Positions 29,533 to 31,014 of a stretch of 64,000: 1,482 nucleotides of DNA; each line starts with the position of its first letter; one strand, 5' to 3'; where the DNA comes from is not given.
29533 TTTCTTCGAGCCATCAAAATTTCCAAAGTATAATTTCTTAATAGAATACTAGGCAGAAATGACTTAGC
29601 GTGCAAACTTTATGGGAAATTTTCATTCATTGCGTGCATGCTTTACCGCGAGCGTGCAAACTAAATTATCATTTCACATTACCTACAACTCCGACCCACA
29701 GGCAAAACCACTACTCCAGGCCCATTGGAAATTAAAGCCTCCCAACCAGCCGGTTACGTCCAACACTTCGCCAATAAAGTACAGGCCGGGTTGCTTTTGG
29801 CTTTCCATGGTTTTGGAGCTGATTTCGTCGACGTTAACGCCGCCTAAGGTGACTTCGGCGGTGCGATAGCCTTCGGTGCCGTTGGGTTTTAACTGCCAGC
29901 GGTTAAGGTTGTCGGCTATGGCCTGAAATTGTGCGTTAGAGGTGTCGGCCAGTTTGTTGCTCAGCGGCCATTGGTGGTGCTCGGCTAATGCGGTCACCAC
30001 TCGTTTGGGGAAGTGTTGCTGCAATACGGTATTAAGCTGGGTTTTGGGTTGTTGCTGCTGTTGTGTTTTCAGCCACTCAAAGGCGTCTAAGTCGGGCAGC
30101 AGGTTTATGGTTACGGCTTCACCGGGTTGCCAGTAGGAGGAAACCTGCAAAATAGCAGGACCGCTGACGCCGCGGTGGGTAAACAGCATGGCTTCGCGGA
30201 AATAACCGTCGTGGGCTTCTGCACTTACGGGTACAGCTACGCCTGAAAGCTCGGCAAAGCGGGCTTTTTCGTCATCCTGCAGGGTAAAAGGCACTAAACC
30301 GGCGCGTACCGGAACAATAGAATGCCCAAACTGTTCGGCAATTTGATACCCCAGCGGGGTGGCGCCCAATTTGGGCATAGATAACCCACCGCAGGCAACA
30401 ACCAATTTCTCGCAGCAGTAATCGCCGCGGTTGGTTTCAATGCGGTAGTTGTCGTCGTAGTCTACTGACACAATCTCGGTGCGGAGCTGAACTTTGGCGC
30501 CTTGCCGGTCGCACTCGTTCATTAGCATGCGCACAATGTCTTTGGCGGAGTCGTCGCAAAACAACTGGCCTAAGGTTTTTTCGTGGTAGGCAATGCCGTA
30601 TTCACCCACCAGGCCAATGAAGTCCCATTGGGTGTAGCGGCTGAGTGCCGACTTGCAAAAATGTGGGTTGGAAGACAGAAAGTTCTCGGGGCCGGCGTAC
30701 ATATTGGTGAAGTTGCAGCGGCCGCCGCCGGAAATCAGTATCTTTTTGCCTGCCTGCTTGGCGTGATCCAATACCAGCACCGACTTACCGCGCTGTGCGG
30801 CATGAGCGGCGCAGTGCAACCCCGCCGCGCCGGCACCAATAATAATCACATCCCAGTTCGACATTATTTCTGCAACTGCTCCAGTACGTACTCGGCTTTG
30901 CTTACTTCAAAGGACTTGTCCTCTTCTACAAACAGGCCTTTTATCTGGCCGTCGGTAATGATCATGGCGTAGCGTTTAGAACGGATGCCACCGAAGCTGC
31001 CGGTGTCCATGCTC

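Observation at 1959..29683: Base-precise Tn7-like island inserted at the yhiN stop codon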

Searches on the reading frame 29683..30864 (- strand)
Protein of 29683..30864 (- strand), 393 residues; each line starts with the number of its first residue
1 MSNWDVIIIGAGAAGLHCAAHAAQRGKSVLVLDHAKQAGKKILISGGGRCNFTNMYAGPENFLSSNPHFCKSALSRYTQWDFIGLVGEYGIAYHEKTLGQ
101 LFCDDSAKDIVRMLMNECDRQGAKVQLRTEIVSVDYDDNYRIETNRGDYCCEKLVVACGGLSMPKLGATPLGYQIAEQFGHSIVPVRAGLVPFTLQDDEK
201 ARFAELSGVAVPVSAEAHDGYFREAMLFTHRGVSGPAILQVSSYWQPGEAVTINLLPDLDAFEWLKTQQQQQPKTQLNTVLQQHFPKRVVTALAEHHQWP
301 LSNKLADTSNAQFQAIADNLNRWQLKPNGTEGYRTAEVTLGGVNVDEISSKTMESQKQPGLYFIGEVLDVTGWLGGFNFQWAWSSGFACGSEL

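Call 5: search_protein_families(library=pfam, proteins=[window:29683-30864:-])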
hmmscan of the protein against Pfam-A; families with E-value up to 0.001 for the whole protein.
window:29683-30864:- (393 aa): 11 families
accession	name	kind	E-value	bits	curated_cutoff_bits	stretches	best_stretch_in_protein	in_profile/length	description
PF03486.20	HI0933_like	-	8.8e-97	323.8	50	1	5-391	2-243/244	HI0933-like protein Rossmann domain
PF22780.1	HI0933_like_1st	-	5.5e-45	153.6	27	1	187-338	1-165/165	HI0933-like protein barrel and H2TH domain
PF01266.30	DAO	-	7.4e-14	52.5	27.9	2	5-39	1-35/353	FAD dependent oxidoreductase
PF00890.30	FAD_binding_2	-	3.8e-13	49.9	20.4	1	5-53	1-49/414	FAD binding domain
PF13738.12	Pyr_redox_3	-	6.6e-11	42.4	30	1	7-37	1-31/305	Pyridine nucleotide-disulphide oxidoreductase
PF07992.20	Pyr_redox_2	-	2e-09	37.7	26.1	1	5-161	2-110/291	Pyridine nucleotide-disulphide oxidoreductase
PF12831.13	FAD_oxidored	-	2.6e-07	30.7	27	1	5-139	1-119/416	FAD dependent oxidoreductase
PF13450.12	NAD_binding_8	-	7.9e-07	29.7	21.9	1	8-39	1-32/68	NAD(P)-binding Rossmann-like domain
PF01134.28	GIDA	-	1.5e-05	24.7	22.1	1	5-35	1-31/391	Glucose inhibited division protein A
PF01494.25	FAD_binding_3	-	2.7e-05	24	22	0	5-37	3-35/349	FAD binding domain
PF00070.33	Pyr_redox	-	0.00033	21.6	22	0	6-38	2-34/82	Pyridine nucleotide-disulphide oxidoreductase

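Call 8: find_encoding_contigs(protein=window:29683-30864:-, flank=10000, max_places=10)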
Protein window:29683-30864:- (393 aa): no gene with exactly this product is on record in the collection.

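Call 10: find_related_loci(query=window:29683-30864:-, collection=genome_contigs, flank=10000)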
Query window:29683-30864:- (393 aa) in genome_contigs; peptide patterns used: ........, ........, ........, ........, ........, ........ (x = any residue, [..] = any of these).
600 stretches matched a pattern (row limit reached: there are more); 594 encode a relative of the query (tblastn E <= 1e-3); the best 80 are kept; 80 distinct loci.
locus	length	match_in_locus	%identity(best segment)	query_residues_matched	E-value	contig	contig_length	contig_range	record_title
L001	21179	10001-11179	97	1-393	0e+0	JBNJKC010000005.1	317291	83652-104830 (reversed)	MAG: Pseudomonadota bacterium isolate BLK54 5, whole genome shotgun sequence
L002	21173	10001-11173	70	3-393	0e+0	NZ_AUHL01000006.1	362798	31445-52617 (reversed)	Pseudidiomarina sediminum DSM 21906 G535DRAFT_scaffold00003.3_C, whole genome shotgun sequence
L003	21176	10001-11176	67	2-393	2e-178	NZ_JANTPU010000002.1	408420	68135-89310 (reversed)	Pseudidiomarina sp. CB1 2, whole genome shotgun sequence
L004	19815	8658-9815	66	5-390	3e-173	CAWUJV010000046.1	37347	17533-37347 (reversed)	MAG: uncultured Alteromonas sp. isolate SRR17458619_binner12_6_1705322967 genome assembly, contig: ERZ21854002.103, whol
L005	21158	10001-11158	64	5-390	5e-169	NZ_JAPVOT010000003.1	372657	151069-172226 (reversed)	Alteromonas sp. BMJM2 NODE_3_length_372657_cov_112.409535, whole genome shotgun sequence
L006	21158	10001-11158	62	5-390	2e-167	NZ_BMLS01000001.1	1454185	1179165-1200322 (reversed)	Bowmanella pacifica strain CGMCC 1.7086 sequence01, whole genome shotgun sequence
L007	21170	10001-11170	63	1-390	7e-164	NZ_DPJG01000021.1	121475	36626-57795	MAG: Rheinheimera sp. isolate UBA8519 contig_48758, whole genome shotgun sequence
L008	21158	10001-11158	63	5-390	1e-163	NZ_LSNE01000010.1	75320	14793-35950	Paraglaciecola hydrolytica strain S66 Contig2, whole genome shotgun sequence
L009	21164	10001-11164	62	5-392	2e-163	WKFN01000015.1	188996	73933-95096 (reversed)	MAG: Alteromonadaceae bacterium isolate MAG12 k99_92781, whole genome shotgun sequence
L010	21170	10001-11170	61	1-390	4e-163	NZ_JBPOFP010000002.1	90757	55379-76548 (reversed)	MAG: Paraglaciecola sp. isolate MAG_36 MAG_36_2, whole genome shotgun sequence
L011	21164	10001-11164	61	1-388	3e-161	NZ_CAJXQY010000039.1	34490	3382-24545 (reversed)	MAG: uncultured Alteromonas sp. isolate SRR3933375_bin.11_MetaBAT_v2.12.1_MAG, whole genome shotgun sequence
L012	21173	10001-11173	60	1-390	2e-160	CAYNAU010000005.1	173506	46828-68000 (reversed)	MAG TPA_asm: uncultured Porticoccus sp. isolate SRP321284_co1_104 genome assembly, contig: NODE_76_length_173506_cov_457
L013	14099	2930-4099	60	1-390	4e-160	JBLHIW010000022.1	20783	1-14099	MAG: Paraglaciecola sp. isolate 3300054975_116 Ga0535640_0002115, whole genome shotgun sequence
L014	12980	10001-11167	61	5-393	1e-159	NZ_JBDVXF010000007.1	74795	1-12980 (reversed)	MAG: Paraglaciecola sp. isolate LC.105.F.D3_287_101 LC_105_F_D3_287_101_000000000007, whole genome shotgun sequence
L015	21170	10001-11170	60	1-388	6e-158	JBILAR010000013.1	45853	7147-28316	MAG: Pseudomonas sp. isolate ME2016-05-16_3300042935_group7_bin125 Rohwer_bin2455_scaffold_94_c2, whole genome shotgun s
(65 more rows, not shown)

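Call 24: search_protein_families(library=ncbifam, proteins=[window:29683-30864:-], max_evalue=0.01)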
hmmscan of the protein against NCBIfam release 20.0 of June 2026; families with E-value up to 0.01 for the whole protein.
window:29683-30864:- (393 aa): 104 families (the best 25 are shown)
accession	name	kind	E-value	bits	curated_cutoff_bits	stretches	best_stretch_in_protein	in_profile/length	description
TIGR00275.1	TIGR00275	subfamily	1.6e-129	432.3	183.8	1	6-390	1-400/401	aminoacetone oxidase family FAD-binding enzyme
TIGR03862.1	flavo_PP4765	subfamily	2.7e-18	66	242.65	1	28-390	3-368/376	TIGR03862 family flavoprotein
NF008425.0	PRK11259.1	equivalog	1.2e-10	41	257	2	3-38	4-39/377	N-methyl-L-tryptophan oxidase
NF006130.0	PRK08274.1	equivalog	3.6e-09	36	369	1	2-63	4-63/467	FAD-dependent tricarballylate dehydrogenase TcuA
TIGR01813.1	flavo_cyto_c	subfamily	7.9e-09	34.7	285.45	1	5-52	1-49/444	flavocytochrome c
TIGR02032.1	GG-red-SF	subfamily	8.3e-09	35.5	158.8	1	4-162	1-149/297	geranylgeranyl reductase family protein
NF053676.1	4oxCHCAChcC1Cy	equivalog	4.1e-08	32.1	1000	1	4-58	2-56/528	4-oxocyclohexanecarboxylate 2-dehydrogenase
TIGR03364.1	HpnW_proposed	hypoth_equivalog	8.2e-08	31.7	285.1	1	5-38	2-35/365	TIGR03364 family FAD-dependent oxidoreductase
TIGR02352.1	thiamin_ThiO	equivalog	1.6e-07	30.8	250.8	1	6-81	1-72/351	glycine oxidase ThiO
NF005511.0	PRK07121.1-4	equivalog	3.4e-07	29.1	466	1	3-47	20-63/553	FAD-binding protein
TIGR03197.1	MnmC_Cterm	equivalog_domain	4.1e-07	29.4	174.2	1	5-40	1-36/400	FAD-dependent 5-carboxymethylaminomethyl-2-thiouridine(34) oxidoreductase MnmC1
NF009476.0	PRK12839.1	equivalog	7.1e-07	27.7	940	1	3-58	8-63/572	FAD-dependent oxidoreductase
TIGR01350.1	lipoamide_DH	equivalog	7.6e-07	28.2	408.8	1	3-39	1-37/461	dihydrolipoyl dehydrogenase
TIGR01377.1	soxA_mon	subfamily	9e-07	28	479.65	1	4-34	1-31/381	amino oxidase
NF045655.1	MkRedMenJ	equivalog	9.2e-07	28.1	700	1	3-39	4-40/406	menaquinone reductase MenJ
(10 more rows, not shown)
